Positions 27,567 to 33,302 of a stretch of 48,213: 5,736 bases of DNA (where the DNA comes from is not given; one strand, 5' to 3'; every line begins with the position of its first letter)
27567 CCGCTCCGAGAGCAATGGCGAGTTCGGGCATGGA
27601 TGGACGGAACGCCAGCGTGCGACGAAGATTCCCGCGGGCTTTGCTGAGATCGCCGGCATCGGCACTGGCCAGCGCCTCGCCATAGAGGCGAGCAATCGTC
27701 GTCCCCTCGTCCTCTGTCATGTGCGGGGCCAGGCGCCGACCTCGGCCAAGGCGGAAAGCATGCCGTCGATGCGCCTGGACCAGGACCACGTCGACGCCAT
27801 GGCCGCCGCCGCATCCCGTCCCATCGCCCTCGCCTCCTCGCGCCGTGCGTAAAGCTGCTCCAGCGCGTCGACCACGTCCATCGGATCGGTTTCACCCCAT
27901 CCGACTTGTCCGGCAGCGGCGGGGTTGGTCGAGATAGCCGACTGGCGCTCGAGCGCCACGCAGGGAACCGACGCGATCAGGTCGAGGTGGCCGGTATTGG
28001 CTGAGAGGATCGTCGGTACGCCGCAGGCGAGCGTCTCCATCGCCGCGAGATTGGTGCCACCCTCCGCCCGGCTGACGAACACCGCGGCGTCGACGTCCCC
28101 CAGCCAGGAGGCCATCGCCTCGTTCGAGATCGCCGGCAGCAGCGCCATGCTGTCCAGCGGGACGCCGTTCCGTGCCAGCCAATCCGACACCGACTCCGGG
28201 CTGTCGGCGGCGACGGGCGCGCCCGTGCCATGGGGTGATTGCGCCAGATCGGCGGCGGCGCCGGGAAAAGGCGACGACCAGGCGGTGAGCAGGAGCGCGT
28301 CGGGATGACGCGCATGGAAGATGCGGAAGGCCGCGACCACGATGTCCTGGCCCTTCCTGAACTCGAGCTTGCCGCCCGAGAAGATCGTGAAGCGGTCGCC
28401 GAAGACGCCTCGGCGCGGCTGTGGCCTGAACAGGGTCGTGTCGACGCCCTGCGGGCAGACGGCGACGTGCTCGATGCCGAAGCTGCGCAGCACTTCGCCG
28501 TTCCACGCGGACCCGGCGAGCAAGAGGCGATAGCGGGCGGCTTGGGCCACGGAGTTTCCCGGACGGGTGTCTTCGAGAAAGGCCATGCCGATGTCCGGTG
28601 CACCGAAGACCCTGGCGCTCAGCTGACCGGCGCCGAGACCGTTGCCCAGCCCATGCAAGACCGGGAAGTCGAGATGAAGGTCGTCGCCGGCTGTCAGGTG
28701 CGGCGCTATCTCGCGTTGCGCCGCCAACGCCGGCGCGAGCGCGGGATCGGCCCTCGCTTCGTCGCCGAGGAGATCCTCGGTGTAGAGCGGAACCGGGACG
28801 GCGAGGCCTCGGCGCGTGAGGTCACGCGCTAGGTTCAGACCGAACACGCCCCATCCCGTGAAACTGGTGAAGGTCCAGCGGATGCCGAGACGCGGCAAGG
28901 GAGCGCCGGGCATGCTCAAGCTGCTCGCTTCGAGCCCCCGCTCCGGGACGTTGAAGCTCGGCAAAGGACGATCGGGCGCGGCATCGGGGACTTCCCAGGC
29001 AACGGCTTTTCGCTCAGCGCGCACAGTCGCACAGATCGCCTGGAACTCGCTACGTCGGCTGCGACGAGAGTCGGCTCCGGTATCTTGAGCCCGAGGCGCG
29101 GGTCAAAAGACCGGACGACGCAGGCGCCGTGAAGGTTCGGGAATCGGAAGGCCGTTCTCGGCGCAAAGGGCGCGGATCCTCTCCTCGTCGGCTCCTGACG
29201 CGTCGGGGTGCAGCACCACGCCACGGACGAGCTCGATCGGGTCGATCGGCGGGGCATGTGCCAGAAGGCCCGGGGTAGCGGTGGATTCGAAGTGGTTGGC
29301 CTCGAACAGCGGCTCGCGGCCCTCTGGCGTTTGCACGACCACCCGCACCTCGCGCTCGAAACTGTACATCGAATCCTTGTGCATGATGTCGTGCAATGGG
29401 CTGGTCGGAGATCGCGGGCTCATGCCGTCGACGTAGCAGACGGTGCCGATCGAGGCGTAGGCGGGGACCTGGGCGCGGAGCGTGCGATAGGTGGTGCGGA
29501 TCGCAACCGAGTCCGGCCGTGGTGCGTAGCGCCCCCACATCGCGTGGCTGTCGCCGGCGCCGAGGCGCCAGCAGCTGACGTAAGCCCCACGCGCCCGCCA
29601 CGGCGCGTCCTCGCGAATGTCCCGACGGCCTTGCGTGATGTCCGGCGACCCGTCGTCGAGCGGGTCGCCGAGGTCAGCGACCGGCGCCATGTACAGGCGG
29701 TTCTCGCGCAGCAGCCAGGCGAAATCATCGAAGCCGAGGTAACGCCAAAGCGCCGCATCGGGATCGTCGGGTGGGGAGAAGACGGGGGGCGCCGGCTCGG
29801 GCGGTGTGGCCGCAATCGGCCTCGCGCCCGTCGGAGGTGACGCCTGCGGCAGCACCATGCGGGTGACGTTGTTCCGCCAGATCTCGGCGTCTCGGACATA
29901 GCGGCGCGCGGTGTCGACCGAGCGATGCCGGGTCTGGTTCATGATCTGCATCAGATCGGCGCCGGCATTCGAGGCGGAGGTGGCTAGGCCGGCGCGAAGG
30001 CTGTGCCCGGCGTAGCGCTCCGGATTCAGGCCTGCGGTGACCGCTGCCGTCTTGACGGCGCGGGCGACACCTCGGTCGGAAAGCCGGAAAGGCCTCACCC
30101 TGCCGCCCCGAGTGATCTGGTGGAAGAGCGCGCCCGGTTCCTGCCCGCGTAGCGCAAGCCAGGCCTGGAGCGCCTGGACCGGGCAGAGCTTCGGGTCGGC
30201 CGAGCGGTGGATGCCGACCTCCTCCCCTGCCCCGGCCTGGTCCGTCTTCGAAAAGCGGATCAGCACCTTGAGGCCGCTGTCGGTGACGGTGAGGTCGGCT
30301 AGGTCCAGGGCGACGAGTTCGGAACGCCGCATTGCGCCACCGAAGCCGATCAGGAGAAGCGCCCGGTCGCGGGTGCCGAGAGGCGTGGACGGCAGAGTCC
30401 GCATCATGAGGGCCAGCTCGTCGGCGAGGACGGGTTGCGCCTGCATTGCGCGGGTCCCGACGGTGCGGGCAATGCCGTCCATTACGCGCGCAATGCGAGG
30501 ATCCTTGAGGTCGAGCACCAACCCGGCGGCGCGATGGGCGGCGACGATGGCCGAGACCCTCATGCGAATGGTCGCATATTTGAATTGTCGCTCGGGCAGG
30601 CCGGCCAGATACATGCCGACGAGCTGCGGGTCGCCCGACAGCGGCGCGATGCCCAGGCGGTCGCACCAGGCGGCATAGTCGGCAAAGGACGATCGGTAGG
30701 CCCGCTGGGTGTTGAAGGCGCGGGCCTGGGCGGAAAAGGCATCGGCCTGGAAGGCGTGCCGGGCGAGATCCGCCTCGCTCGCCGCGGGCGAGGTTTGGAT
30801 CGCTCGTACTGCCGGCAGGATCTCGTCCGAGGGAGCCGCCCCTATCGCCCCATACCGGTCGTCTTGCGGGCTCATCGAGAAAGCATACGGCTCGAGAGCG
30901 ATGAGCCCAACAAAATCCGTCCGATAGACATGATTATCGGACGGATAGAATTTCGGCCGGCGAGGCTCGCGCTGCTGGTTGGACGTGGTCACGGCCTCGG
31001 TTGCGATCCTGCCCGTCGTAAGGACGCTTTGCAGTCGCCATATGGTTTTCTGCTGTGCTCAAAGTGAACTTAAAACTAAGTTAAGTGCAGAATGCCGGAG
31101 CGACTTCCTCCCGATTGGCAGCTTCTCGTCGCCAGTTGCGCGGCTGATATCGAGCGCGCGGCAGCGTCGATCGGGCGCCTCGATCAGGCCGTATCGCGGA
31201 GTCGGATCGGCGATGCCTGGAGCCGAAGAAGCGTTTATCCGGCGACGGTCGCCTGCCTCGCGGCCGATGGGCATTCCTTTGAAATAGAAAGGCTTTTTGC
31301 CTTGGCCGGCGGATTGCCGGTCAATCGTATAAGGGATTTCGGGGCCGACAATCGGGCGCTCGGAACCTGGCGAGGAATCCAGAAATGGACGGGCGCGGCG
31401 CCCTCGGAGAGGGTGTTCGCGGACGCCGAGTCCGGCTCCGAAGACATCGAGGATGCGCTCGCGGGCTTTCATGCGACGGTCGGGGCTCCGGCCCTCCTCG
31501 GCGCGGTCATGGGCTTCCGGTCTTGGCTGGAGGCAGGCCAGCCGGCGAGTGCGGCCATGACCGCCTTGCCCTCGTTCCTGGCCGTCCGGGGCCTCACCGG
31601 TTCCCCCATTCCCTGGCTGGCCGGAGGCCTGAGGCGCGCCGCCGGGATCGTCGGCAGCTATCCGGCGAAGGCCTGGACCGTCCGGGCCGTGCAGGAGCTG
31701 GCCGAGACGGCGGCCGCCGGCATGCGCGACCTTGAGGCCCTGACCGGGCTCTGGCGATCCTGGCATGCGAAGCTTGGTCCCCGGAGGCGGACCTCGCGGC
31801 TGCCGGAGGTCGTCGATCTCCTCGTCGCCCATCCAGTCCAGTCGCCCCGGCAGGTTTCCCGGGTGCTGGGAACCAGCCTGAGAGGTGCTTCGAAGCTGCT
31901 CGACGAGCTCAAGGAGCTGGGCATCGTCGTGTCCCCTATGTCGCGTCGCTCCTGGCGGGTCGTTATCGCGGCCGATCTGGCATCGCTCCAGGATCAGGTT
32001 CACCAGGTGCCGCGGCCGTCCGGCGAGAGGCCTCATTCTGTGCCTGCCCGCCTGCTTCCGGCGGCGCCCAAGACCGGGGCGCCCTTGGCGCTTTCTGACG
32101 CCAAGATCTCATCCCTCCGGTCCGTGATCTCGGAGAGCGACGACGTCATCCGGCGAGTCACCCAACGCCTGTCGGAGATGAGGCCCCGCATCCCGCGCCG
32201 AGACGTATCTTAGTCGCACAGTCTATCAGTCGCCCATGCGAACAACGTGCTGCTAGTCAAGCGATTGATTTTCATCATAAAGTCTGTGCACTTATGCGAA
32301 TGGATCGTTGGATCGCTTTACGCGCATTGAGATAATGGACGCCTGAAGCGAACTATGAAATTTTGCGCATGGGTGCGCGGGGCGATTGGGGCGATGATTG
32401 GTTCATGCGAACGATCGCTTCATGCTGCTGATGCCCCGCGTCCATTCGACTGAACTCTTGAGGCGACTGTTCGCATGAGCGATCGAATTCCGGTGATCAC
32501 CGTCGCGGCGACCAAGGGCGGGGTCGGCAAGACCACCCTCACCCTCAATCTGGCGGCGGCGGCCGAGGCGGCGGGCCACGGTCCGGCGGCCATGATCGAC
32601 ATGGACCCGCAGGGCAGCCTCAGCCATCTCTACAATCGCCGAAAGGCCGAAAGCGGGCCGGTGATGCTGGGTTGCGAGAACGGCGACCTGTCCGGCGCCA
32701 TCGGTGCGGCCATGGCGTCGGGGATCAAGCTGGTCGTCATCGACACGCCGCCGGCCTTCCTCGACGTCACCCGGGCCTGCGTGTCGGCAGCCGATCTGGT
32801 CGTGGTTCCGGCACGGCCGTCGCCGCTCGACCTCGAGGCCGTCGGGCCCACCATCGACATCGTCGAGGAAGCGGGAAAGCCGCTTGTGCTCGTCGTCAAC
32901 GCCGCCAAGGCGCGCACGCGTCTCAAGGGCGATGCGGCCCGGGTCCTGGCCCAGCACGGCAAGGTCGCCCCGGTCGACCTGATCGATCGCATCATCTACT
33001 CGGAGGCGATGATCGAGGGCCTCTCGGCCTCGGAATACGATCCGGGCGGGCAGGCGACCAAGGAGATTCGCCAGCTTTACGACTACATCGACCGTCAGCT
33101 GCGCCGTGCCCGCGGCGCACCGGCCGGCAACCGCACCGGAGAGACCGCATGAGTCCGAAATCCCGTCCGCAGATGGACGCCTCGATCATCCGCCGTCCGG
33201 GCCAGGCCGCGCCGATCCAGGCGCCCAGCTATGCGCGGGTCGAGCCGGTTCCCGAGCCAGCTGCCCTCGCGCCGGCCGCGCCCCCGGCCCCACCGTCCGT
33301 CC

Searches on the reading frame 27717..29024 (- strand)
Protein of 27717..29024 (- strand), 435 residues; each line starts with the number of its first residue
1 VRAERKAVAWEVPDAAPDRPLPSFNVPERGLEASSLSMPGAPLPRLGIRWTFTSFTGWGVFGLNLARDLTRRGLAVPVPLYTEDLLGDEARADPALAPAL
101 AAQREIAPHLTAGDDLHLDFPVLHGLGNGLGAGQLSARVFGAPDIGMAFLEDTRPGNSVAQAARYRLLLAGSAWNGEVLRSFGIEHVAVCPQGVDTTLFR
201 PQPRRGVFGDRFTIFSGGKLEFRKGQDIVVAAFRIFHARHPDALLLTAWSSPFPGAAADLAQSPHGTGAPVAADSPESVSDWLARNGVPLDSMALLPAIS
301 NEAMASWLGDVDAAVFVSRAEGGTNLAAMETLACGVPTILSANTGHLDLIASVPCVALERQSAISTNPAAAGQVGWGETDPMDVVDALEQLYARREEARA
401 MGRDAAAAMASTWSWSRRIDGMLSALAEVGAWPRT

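Call 6: search_protein_families(library=pfam, proteins=[window:27717-29024:-], max_evalue=0.001)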
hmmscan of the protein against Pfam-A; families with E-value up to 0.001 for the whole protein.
window:27717-29024:- (435 aa): 4 families
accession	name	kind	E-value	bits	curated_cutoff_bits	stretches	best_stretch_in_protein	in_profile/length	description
PF20706.3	GT4-conflict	-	1.2e-08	34.8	26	1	274-420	247-383/385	Family 4 Glycosyltransferase in conflict systems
PF00534.26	Glycos_transf_1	-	3.3e-07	30.4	26.4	0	295-351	77-132/172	Glycosyl transferases group 1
PF13692.12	Glyco_trans_1_4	-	7.8e-06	26.6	27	1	291-350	59-115/142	Glycosyl transferases group 1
PF13524.12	Glyco_trans_1_2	-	6.5e-05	23.4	25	0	380-423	100-143/144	Glycosyl transferase-like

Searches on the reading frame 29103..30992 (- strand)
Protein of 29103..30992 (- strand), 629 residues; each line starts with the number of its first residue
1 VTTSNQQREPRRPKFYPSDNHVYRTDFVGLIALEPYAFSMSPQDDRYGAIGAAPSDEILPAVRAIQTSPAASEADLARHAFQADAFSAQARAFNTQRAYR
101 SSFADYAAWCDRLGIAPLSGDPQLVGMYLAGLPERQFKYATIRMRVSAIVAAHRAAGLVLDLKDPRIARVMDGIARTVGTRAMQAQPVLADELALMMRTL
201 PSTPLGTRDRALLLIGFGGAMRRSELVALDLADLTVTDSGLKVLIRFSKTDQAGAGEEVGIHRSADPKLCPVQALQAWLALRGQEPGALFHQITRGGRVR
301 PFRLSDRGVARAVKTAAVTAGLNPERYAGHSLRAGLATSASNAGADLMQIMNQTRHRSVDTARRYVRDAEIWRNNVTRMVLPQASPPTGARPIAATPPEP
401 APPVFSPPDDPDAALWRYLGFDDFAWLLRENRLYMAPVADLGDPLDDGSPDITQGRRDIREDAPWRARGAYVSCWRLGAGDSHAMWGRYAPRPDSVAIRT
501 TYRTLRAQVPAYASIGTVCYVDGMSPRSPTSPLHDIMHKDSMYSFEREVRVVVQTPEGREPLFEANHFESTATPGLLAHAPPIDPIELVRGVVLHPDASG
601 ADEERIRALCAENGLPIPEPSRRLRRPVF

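Call 7: search_protein_families(library=pfam, proteins=[window:29103-30992:-], max_evalue=0.001)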
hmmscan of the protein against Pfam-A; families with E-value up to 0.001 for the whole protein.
window:29103-30992:- (629 aa): 1 family
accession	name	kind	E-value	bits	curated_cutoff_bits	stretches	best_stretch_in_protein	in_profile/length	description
PF00589.27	Phage_integrase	-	1.1e-17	64.7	27.1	1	190-369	5-169/172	Phage integrase family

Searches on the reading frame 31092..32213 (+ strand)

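Call 7: search_protein_families(library=pfam, proteins=[window:31092-32213:+], max_evalue=0.001)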
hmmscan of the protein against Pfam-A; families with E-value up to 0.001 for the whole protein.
window:31092-32213:+ (373 aa): 1 family
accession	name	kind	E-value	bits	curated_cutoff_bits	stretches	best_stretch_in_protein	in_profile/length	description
PF11972.14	HTH_13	-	1.9e-05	25.1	26.1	1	237-274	1-38/54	HTH DNA binding domain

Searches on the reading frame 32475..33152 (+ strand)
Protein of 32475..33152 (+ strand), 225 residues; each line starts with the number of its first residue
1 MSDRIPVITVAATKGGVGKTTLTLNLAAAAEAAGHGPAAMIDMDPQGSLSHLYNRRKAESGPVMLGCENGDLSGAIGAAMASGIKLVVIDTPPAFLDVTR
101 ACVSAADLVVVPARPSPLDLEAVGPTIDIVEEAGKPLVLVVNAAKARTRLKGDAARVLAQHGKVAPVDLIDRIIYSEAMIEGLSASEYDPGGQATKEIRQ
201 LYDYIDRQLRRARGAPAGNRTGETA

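Call 7: search_protein_families(library=pfam, proteins=[window:32475-33152:+], max_evalue=0.001)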
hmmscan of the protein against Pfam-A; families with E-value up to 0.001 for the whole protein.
window:32475-33152:+ (225 aa): 6 families
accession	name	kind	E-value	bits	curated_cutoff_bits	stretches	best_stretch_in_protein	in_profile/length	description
PF13614.12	AAA_31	-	8.2e-14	52.4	27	1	7-58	3-53/177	AAA domain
PF01656.29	CbiA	-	2.3e-13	50.6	25.4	1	8-178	1-114/125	CobQ/CobB/MinD/ParA nucleotide binding domain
PF09140.17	MipZ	-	1.9e-09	37.6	20.7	1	7-124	2-140/262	ATPase MipZ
PF10609.15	ParA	-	1.7e-08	34.6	27.1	1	7-47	5-44/246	NUBPL iron-transfer P-loop NTPase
PF07015.17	VirC1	-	2e-05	24.5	24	1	7-147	3-147/231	VirC1 protein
PF06564.18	CBP_BcsQ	-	0.00058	19.9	21.3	0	7-50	3-45/234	Cellulose biosynthesis protein BcsQ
